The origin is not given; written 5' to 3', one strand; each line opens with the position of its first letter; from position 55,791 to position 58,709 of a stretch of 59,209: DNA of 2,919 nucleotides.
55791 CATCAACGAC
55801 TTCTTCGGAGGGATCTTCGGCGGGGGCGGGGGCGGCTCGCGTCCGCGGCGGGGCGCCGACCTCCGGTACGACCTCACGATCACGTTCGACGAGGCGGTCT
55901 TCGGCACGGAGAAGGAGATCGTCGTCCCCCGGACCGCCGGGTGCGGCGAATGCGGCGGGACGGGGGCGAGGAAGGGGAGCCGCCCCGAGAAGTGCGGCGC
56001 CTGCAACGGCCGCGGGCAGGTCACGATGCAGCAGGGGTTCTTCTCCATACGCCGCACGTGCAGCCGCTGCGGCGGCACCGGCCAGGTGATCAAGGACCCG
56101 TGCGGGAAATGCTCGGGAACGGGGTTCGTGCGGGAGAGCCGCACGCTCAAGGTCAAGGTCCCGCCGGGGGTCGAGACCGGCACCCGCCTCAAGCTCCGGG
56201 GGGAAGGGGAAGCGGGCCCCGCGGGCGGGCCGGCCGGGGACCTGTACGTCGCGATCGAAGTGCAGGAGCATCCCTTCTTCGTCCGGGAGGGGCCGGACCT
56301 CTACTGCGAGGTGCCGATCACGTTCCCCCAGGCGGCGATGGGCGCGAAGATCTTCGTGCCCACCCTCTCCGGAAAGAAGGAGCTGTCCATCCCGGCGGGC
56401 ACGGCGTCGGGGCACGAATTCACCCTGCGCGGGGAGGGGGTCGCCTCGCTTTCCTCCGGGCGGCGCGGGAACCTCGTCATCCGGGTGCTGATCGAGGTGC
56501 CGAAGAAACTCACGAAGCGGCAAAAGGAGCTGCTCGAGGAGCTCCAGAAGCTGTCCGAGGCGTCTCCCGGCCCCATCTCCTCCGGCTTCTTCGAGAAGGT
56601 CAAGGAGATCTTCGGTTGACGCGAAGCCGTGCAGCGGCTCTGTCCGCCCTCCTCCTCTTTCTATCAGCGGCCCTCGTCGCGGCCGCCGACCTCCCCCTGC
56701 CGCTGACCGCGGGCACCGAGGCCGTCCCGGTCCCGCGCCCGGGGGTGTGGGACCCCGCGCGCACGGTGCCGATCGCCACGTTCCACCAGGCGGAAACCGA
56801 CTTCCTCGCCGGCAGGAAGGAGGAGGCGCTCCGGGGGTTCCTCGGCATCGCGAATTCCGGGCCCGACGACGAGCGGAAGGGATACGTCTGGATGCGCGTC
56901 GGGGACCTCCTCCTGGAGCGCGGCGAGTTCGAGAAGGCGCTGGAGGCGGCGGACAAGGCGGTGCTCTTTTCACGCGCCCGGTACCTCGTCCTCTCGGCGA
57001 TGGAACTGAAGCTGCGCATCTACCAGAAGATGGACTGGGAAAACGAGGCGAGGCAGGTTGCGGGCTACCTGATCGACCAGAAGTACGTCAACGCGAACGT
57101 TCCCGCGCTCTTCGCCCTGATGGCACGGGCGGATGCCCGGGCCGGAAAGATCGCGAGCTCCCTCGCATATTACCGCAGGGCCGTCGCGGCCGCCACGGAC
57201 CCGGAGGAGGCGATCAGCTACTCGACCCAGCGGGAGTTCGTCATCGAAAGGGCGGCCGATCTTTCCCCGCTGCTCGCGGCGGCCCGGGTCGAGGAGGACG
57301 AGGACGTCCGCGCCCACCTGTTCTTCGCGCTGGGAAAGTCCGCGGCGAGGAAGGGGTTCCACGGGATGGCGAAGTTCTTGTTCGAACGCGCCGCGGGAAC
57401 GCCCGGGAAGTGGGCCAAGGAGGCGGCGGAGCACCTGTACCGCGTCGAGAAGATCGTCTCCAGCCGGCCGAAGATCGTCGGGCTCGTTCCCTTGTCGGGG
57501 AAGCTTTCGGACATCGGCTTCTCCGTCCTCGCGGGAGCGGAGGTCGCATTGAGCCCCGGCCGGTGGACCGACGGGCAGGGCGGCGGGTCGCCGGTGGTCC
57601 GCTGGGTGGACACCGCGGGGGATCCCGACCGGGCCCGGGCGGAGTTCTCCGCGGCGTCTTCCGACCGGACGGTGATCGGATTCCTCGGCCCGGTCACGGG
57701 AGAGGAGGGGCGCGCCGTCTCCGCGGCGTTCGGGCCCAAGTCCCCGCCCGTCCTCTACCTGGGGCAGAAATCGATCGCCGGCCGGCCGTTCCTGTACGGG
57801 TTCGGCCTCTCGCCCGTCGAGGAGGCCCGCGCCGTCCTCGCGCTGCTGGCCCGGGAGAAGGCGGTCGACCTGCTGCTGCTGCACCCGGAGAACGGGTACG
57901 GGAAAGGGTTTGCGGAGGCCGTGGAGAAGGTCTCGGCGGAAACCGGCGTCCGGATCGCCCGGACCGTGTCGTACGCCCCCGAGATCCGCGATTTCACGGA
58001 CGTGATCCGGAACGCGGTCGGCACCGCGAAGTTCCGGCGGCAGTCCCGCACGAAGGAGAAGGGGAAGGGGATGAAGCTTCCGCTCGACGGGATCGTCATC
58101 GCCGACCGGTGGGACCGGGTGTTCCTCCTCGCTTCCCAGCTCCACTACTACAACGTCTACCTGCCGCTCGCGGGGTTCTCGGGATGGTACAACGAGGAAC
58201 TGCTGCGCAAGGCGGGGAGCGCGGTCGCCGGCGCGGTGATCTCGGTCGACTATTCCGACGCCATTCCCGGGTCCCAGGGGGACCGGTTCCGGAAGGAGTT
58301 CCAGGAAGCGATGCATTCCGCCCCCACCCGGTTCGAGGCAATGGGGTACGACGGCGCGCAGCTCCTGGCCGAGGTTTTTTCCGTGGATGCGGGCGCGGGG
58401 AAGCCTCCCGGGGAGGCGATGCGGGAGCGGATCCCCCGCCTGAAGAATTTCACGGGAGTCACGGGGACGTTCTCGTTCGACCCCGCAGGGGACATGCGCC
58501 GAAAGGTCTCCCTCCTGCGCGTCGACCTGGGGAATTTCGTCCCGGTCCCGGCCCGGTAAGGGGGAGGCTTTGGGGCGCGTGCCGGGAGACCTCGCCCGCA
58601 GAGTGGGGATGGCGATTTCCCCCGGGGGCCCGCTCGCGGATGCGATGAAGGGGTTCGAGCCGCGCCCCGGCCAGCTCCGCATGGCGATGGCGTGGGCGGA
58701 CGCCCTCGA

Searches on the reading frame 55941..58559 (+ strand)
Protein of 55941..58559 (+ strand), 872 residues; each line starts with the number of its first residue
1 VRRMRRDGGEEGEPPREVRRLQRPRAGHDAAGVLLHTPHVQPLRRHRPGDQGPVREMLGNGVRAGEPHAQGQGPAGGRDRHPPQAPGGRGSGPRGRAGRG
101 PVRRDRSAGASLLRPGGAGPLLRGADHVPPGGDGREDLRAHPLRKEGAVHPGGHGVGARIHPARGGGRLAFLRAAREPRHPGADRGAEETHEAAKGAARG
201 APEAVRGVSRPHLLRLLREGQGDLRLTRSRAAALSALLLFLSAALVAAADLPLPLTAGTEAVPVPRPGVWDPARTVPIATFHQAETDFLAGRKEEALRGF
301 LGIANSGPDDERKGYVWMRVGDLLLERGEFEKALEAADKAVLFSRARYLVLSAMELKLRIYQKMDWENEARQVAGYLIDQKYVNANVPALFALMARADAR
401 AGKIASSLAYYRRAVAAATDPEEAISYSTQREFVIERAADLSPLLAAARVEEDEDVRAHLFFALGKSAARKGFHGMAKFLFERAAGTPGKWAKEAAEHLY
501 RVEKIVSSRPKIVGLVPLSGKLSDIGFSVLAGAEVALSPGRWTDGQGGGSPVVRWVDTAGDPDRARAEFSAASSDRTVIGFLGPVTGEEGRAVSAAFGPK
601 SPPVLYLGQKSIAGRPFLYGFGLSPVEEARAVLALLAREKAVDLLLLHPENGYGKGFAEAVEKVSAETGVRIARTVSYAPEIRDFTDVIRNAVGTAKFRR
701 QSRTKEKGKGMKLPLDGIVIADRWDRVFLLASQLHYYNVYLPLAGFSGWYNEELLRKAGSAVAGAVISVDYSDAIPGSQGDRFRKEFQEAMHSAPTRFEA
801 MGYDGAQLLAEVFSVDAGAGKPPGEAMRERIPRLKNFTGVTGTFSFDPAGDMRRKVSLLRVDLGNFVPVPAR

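Call 32: search_protein_families(library=pfam, proteins=[window:55941-58559:+], max_evalue=0.00001)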
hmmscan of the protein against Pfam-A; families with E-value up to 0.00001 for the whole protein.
window:55941-58559:+ (872 aa): 1 family
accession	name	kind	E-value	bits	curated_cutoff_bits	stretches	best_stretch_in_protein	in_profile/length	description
PF13458.12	Peripla_BP_6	-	2.4e-22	80.5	31.7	1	511-862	3-339/343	Periplasmic binding protein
